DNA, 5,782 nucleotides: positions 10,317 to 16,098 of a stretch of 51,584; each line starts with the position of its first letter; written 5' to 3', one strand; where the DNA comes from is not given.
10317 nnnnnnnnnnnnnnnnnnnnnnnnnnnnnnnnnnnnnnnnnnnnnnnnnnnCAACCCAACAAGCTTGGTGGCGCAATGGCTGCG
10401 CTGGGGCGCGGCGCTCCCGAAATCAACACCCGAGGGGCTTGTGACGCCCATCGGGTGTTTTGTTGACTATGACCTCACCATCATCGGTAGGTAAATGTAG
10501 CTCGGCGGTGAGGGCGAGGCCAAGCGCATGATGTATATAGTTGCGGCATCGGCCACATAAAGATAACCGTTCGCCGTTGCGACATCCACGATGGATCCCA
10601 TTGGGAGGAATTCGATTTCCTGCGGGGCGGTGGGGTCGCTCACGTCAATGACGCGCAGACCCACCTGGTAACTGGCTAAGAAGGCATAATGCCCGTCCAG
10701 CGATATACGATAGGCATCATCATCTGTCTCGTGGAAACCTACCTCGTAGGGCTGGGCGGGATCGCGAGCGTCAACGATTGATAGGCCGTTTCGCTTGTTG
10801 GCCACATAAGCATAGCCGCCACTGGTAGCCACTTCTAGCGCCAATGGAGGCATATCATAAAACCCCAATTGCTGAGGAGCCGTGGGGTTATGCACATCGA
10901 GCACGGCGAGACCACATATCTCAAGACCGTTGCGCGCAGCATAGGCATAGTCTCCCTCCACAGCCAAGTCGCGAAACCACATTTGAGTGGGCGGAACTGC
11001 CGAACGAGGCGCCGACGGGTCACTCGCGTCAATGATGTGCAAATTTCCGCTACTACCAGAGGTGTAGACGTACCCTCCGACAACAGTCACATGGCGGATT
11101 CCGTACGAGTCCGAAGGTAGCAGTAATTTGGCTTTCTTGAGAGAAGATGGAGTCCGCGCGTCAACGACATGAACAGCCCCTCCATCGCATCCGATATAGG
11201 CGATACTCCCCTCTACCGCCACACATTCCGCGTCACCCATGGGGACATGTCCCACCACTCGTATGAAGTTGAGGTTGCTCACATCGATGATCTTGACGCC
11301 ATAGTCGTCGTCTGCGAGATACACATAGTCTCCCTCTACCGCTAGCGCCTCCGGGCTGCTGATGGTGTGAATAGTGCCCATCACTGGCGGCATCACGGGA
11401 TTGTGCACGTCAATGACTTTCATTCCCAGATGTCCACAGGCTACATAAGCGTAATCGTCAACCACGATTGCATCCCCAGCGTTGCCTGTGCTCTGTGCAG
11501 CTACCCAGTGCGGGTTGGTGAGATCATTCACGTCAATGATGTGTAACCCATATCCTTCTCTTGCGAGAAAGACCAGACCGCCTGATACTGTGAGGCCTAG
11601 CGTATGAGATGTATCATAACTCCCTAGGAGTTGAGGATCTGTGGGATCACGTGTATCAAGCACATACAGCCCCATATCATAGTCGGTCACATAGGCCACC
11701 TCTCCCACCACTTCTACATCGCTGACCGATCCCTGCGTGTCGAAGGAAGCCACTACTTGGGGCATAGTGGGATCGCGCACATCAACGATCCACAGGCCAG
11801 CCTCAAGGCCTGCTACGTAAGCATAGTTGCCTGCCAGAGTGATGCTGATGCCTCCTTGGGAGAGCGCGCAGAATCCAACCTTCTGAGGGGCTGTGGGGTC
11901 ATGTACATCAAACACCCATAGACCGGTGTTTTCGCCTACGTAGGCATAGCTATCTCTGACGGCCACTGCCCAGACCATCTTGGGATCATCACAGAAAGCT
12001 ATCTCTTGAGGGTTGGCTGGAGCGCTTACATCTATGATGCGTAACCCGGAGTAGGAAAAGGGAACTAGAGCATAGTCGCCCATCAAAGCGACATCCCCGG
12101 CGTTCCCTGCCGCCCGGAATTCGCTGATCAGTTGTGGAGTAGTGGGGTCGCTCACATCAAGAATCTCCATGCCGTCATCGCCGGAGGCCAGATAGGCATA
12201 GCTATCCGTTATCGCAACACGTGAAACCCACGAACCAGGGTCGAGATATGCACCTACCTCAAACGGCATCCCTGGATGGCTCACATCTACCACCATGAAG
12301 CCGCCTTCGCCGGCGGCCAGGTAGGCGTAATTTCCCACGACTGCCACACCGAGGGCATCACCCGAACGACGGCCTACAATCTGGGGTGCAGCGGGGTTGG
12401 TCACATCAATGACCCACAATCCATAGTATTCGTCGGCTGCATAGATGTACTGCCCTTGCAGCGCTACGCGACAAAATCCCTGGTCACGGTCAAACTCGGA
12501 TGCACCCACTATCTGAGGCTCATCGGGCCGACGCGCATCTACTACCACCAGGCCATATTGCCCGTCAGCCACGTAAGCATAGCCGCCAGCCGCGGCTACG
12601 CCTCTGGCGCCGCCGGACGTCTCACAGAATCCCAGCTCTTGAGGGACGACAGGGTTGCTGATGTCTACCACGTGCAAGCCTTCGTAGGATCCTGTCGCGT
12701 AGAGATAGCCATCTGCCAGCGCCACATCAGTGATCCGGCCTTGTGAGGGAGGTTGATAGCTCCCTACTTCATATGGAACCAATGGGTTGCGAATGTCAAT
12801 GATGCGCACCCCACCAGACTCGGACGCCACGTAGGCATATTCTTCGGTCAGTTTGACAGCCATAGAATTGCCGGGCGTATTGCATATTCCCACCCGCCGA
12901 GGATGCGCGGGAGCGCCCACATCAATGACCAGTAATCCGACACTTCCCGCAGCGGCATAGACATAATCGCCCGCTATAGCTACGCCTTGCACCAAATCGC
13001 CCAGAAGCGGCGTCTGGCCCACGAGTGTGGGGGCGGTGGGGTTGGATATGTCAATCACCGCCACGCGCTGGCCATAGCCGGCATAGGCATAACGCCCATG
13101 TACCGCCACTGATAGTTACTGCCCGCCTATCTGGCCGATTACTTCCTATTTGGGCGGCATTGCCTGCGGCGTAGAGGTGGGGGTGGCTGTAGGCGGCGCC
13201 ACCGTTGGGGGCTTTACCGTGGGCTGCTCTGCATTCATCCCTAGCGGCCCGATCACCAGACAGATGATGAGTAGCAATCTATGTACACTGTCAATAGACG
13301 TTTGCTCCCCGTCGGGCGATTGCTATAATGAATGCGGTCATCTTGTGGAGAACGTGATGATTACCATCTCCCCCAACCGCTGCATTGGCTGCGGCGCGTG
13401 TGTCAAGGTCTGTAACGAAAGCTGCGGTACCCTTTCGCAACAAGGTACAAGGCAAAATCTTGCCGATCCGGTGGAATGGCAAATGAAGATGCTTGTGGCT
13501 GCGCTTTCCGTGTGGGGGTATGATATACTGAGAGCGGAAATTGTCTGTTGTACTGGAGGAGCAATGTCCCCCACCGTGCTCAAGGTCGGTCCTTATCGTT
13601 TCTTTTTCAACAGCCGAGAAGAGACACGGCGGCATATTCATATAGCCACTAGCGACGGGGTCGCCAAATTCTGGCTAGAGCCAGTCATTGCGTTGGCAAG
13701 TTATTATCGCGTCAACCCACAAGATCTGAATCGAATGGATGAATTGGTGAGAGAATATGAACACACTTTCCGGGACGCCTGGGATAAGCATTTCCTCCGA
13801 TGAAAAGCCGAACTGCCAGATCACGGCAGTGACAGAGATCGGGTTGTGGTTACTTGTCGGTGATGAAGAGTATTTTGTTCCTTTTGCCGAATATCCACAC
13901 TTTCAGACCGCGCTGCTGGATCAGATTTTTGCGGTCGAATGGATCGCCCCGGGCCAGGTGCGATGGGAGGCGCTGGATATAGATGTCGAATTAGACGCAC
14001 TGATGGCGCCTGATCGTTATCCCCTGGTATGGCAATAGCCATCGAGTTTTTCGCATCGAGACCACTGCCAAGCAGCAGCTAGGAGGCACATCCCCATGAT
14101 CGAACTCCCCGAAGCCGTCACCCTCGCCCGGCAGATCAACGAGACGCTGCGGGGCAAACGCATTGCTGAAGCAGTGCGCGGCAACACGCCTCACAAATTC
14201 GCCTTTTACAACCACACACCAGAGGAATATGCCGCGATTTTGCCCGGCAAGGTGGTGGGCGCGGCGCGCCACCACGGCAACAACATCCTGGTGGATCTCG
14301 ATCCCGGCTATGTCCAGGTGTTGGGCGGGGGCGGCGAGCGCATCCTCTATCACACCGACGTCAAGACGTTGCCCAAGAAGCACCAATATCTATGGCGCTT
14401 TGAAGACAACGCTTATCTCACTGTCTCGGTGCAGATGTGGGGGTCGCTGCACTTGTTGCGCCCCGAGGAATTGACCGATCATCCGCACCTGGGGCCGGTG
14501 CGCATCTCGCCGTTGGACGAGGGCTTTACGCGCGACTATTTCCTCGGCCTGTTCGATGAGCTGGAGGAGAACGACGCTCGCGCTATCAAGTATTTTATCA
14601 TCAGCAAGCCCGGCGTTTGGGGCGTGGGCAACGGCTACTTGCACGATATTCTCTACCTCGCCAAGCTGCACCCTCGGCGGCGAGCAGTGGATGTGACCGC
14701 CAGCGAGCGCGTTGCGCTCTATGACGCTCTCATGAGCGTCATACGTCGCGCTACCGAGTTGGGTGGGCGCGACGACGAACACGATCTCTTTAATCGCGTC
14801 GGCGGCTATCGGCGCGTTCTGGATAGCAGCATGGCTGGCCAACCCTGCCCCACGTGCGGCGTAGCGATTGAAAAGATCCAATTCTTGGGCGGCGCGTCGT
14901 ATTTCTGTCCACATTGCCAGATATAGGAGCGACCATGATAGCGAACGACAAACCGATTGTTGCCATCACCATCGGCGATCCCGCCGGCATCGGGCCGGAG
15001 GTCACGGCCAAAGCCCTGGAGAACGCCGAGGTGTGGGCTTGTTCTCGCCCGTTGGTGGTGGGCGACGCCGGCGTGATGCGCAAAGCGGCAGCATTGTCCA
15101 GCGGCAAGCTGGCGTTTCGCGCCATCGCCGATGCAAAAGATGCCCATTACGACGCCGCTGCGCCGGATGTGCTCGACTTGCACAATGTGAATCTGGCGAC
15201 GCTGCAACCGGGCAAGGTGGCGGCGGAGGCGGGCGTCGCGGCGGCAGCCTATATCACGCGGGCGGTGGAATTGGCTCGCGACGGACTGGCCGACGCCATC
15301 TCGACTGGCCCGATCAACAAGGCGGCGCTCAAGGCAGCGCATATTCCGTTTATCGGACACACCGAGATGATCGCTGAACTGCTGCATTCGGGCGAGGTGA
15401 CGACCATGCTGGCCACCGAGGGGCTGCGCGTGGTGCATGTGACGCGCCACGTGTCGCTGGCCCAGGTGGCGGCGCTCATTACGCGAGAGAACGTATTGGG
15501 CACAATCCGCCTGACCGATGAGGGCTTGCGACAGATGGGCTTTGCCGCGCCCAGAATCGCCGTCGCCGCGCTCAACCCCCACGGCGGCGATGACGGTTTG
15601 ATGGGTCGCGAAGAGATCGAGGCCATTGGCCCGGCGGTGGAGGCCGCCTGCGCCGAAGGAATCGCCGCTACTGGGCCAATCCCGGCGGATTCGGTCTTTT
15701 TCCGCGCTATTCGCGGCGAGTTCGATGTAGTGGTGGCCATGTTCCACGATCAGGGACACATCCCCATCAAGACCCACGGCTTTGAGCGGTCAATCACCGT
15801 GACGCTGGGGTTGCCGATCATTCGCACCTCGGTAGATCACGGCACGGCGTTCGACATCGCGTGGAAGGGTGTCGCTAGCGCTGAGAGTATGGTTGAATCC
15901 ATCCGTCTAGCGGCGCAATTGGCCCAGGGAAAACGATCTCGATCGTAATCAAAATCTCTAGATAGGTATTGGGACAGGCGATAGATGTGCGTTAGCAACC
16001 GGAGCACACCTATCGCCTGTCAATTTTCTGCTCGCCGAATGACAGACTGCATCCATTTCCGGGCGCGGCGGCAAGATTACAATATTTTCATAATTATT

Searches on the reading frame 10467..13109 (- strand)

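Call 13: search_protein_families(library=pfam, proteins=[window:10467-13109:-], max_evalue=0.001)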
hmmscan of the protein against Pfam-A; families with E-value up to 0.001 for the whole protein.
window:10467-13109:- (880 aa): 8 families
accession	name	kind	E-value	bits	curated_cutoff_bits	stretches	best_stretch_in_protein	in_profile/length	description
PF08309.17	LVIVD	-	5e-151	490.3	20.2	18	250-289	2-41/42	LVIVD repeat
PF16819.11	DUF5074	-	8.6e-16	58.4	27.2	0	84-183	103-200/353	Domain of unknown function (DUF5074)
PF09826.15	Beta_propel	-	1.7e-09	37.5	22.4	0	437-475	90-128/495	Beta propeller domain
PF13360.13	PQQ_2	-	2e-08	34.6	27.6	0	5-107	118-225/233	Outer membrane protein assembly factor BamB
PF21544.3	PorZ_N_b_propeller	-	9.1e-08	33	27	0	422-484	83-141/154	TSS9, PorZ, N-terminal beta-propeller domain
PF21959.2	DUF6923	-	2.6e-07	31.1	27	0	132-279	45-206/234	Repeat of unknown function (DUF6923)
PF05694.17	SBP56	-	6.8e-05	22.3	34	0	801-843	310-353/453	56kDa selenium binding protein (SBP56)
PF03478.24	Beta-prop_KIB1-4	-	0.00022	21.3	27.4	0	120-153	111-141/242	KIB1-4 beta-propeller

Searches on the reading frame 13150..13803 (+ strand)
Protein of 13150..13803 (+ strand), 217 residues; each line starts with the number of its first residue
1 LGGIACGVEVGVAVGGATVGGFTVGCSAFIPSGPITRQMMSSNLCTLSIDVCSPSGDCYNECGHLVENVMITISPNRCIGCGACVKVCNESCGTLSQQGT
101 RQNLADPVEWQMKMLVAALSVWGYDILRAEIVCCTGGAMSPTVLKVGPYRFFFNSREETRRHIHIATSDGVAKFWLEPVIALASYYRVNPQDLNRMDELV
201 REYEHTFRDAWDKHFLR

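Call 77: search_protein_families(library=pfam, proteins=[window:13150-13803:+], max_evalue=0.001)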
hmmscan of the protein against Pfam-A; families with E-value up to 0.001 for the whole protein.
window:13150-13803:+ (217 aa): 5 families
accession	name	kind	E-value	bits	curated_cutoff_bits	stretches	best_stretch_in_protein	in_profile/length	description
PF13711.11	DUF4160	-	6.8e-08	33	23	1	149-211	2-64/65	Domain of unknown function (DUF4160)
PF00037.32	Fer4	-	1.4e-05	25.1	21.1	1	71-88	1-18/24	4Fe-4S binding domain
PF12797.12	Fer4_2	-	1.5e-05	25.1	24.5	1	71-89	3-21/22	4Fe-4S binding domain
PF12837.12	Fer4_6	-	6.1e-05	23.2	25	1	71-89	2-20/24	4Fe-4S binding domain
PF13237.11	Fer4_10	-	0.00014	22.1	25.5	0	50-88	7-52/53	4Fe-4S dicluster domain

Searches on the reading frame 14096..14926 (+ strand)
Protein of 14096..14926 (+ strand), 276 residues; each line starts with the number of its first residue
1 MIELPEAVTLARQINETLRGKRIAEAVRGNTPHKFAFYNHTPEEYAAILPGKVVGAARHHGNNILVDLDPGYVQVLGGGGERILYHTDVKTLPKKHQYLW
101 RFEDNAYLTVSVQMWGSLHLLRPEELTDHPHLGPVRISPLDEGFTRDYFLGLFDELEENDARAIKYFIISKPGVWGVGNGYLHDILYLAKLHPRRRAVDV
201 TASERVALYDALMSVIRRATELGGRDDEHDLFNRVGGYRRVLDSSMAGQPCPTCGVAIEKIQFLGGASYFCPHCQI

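Call 77: search_protein_families(library=pfam, proteins=[window:14096-14926:+], max_evalue=0.001)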
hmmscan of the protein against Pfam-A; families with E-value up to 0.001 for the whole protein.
window:14096-14926:+ (276 aa): 4 families
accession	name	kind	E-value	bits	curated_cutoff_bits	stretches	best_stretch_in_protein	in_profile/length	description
PF06831.19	H2TH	-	1.1e-11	44.9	34.7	1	139-224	5-86/93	Formamidopyrimidine-DNA glycosylase H2TH domain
PF01149.29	Fapy_DNA_glyco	-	1.3e-08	35.9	25.5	1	1-107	1-105/117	Formamidopyrimidine-DNA glycosylase N-terminal domain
PF06827.20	zf-FPG_IleRS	-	3.8e-08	33.4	21.3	1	248-275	1-28/30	Zinc finger found in FPG and IleRS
PF07191.17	Zn_ribbon_6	-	0.00062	20.1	25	1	250-275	31-56/67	Double zinc ribbon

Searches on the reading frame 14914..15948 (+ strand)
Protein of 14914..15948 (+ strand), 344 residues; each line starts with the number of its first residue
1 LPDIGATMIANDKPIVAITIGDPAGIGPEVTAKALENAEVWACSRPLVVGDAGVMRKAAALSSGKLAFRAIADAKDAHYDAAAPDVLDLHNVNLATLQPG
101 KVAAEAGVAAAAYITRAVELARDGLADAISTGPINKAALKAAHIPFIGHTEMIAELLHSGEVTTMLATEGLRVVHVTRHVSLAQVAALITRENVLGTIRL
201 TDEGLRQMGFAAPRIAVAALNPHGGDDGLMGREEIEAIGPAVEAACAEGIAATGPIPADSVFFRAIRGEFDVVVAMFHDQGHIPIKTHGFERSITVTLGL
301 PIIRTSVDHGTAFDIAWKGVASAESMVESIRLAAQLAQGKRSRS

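Call 77: search_protein_families(library=pfam, proteins=[window:14914-15948:+], max_evalue=0.001)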
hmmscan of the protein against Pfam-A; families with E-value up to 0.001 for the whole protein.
window:14914-15948:+ (344 aa): 1 family
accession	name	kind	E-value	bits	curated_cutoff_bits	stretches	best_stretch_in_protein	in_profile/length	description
PF04166.17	PdxA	-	1.2e-107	360.1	27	1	44-333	3-286/286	Pyridoxal phosphate biosynthetic protein PdxA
